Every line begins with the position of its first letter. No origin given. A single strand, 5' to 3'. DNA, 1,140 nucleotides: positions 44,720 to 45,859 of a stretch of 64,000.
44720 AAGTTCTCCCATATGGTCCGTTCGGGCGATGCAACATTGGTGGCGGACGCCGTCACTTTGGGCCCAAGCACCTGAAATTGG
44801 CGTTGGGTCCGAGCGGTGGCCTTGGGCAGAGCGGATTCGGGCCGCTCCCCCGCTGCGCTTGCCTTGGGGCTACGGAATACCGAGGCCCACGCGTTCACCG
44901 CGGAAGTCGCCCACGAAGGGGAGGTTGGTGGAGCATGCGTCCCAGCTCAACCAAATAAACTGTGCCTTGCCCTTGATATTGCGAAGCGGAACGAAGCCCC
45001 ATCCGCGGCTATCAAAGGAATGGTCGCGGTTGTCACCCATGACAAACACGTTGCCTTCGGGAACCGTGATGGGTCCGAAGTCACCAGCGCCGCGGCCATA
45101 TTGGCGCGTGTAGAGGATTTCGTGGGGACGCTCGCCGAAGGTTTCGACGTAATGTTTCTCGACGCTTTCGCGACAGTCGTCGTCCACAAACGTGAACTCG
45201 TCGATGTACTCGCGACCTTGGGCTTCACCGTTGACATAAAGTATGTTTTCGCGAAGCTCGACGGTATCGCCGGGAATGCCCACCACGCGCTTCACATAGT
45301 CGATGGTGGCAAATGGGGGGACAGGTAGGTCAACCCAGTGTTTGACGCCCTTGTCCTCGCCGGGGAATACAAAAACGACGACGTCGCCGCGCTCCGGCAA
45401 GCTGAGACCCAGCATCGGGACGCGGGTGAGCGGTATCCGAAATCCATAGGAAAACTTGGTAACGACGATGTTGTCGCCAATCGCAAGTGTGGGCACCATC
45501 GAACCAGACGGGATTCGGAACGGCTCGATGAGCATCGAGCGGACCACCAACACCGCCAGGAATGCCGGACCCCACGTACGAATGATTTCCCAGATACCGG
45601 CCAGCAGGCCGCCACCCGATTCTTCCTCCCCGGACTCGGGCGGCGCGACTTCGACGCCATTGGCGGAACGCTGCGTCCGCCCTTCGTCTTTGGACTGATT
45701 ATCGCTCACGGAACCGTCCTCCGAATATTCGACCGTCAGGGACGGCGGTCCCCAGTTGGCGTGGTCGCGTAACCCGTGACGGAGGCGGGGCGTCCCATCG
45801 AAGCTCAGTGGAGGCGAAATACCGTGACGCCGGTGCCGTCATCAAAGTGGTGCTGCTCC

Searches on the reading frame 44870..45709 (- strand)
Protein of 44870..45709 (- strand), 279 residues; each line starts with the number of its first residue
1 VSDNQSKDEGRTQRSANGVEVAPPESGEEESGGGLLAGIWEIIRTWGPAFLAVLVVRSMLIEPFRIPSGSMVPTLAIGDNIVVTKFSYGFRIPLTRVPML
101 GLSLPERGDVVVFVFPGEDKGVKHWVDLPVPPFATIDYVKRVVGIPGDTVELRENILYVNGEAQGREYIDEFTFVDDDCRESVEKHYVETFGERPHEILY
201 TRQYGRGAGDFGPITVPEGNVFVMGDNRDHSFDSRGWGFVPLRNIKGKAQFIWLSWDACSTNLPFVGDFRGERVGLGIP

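Call 24: search_protein_families(library=pfam, proteins=[window:44870-45709:-], max_evalue=0.001)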
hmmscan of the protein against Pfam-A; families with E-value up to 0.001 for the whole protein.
window:44870-45709:- (279 aa): 1 family
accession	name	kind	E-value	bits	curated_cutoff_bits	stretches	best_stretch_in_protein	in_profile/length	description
PF10502.14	Peptidase_S26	-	6.5e-48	163.3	22.9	1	40-253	2-167/168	Signal peptidase, peptidase S26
